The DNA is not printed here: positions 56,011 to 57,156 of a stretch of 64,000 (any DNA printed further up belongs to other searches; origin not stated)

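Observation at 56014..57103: Orphan zinc-ribbon-TIR gene as a self-contained low-GC transcription unit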

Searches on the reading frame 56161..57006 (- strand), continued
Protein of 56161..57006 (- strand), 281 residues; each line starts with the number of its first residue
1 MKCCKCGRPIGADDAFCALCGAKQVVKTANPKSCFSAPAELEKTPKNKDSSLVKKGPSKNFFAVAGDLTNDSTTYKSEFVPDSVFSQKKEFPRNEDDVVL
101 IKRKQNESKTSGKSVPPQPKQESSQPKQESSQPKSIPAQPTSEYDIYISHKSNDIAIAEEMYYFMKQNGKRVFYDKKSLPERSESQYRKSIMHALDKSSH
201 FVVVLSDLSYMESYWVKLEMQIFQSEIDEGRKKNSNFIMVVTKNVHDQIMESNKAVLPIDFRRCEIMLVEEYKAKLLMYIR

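Call 75: search_solved_structures(query=P0004, max_evalue=0.01)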
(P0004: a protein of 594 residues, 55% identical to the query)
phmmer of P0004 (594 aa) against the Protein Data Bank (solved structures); distinct sequences matched with E-value up to 0.01: 21.
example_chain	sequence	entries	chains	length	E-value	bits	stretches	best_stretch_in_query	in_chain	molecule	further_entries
5ku7_A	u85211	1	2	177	1.3e-08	37.2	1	9-105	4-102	TIR-NB-LRR type resistance protein RPV1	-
3jrn_A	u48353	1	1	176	7.2e-07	31.4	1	10-104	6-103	AT1G72930 protein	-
6o0w_A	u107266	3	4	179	1.6e-06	30.3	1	9-96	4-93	TIR-NB-LRR type resistance protein RUN1 | Disease resistance protein RUN1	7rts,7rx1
5h3c_A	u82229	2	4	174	1.9e-06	30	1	12-110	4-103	Protein SUPPRESSOR OF npr1-1, CONSTITUTIVE 1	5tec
9qlv_A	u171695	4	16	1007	2.4e-06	29.7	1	9-133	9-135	Disease resistance protein ADR2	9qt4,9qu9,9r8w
7s2z_A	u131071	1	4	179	9.6e-06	27.7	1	9-95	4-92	Disease resistance protein RUN1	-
7xoz_A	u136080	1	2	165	1.6e-05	27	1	30-111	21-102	ADP-ribosyl cyclase/cyclic ADP-ribose hydrolase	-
7xoz_B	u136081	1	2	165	1.6e-05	27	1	30-111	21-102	ADP-ribosyl cyclase/cyclic ADP-ribose hydrolase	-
5teb_A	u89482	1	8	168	3.1e-05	26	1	13-107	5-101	Recognition of Peronospora parasitica 1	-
3ozi_A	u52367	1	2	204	3.2e-05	26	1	12-104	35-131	L6tr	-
4c6r_A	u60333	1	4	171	8.4e-05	24.6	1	7-104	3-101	DISEASE RESISTANCE PROTEIN RPS4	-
9mud_K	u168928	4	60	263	0.00011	24.2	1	16-104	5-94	Cat1 (CRISPR associated TIR 1) pentagonal filament | Cat1 (CRISPR associated TIR 1) pentagonal filament assembly | Cat1 (CRISPR-associated TIR 1)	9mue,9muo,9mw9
4c6t_B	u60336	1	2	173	0.00015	23.7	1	12-104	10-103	DISEASE RESISTANCE PROTEIN RPS4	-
7crb_A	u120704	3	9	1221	0.00036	22.5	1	29-108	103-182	NAD+ hydrolase (NADase)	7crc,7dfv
7uwg_A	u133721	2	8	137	0.00072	21.5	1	12-104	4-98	Molecular chaperone Tir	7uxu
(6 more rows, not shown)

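Call 76: search_solved_structures(query=window:56164-57006:-, max_evalue=1)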
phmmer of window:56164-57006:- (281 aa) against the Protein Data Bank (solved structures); distinct sequences matched with E-value up to 1: 7.
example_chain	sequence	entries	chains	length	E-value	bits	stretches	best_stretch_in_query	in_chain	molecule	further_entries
7uxr_A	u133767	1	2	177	5e-05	26.4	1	139-225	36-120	TIR domain protein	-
4lzp_B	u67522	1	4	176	0.00021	24.3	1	135-220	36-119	Putative uncharacterized protein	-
7vu8_B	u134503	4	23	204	0.0057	19.6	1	138-241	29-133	Flax rust resistance protein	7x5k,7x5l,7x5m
8g83_A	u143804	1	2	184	0.0068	19.4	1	141-233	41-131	NAD(+) hydrolase AbTIR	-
7uwg_A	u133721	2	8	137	0.012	18.6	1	142-233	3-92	Molecular chaperone Tir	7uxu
3ozi_A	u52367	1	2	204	0.092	15.7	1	137-241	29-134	L6tr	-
9m0n_A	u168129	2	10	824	0.71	12.8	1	170-246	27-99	Tetratricopeptide repeat protein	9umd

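Call 82: search_protein_families(library=ncbifam, proteins=[P0003, P0004, P0005, P0012], max_evalue=0.001)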
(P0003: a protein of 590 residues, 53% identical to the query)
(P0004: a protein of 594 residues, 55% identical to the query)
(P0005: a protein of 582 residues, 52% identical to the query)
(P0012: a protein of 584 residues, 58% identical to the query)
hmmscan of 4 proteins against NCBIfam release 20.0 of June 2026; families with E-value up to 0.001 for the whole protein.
P0003 (590 aa): 3 families
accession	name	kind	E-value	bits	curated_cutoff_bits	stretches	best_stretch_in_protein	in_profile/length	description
NF042941.1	Retron_TIR_antiphage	equivalog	1.7e-20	73.3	600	2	9-93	335-420/464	TIR domain-containing anti-phage reverse transcriptase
NF058526.1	Thoeris_type3_ThcB4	equivalog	3e-13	49.4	220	1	16-144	130-255/375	Thoeris type III anti-phage system protein ThcB4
NF040588.1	FxsC_Nterm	equivalog_domain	1.5e-06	28.3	130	1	17-94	4-99/182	TIR-like protein FxsC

P0004 (594 aa): 3 families
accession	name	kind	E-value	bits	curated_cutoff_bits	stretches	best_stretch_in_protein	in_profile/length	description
NF042941.1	Retron_TIR_antiphage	equivalog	5.8e-18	64.9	600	2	9-126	336-455/464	TIR domain-containing anti-phage reverse transcriptase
NF058526.1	Thoeris_type3_ThcB4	equivalog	1e-07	31.1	220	0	458-534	129-203/375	Thoeris type III anti-phage system protein ThcB4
NF040588.1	FxsC_Nterm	equivalog_domain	5.6e-06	26.4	130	0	47-89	54-96/182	TIR-like protein FxsC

P0005 (582 aa): 3 families
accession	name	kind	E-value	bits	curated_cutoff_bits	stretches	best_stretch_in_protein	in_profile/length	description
NF042941.1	Retron_TIR_antiphage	equivalog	1e-20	74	600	2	5-106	336-439/464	TIR domain-containing anti-phage reverse transcriptase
NF040588.1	FxsC_Nterm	equivalog_domain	1.9e-07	31.2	130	1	33-113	42-132/182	TIR-like protein FxsC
NF058526.1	Thoeris_type3_ThcB4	equivalog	8e-07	28.2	220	1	445-520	130-203/375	Thoeris type III anti-phage system protein ThcB4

P0012 (584 aa): 3 families
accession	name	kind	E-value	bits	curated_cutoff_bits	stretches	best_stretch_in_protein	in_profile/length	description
NF042941.1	Retron_TIR_antiphage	equivalog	9.7e-13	47.7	600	2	443-524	337-416/464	TIR domain-containing anti-phage reverse transcriptase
NF040588.1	FxsC_Nterm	equivalog_domain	1.4e-05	25.1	130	0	470-534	44-104/182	TIR-like protein FxsC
NF058526.1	Thoeris_type3_ThcB4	equivalog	0.00015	20.7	220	1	447-523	129-203/375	Thoeris type III anti-phage system protein ThcB4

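Call 84: search_dna_similar(query=window:56164-57006:-, collection=phages, mode=protein, max_evalue=0.001, max_rows=10)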
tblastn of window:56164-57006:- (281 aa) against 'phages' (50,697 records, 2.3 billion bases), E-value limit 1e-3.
No match.

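Call 85: search_dna_similar(query=window:56164-57006:-, collection=plasmids, mode=protein, max_evalue=0.001, max_rows=10)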
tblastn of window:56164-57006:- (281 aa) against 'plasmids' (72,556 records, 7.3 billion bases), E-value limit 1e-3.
No match.
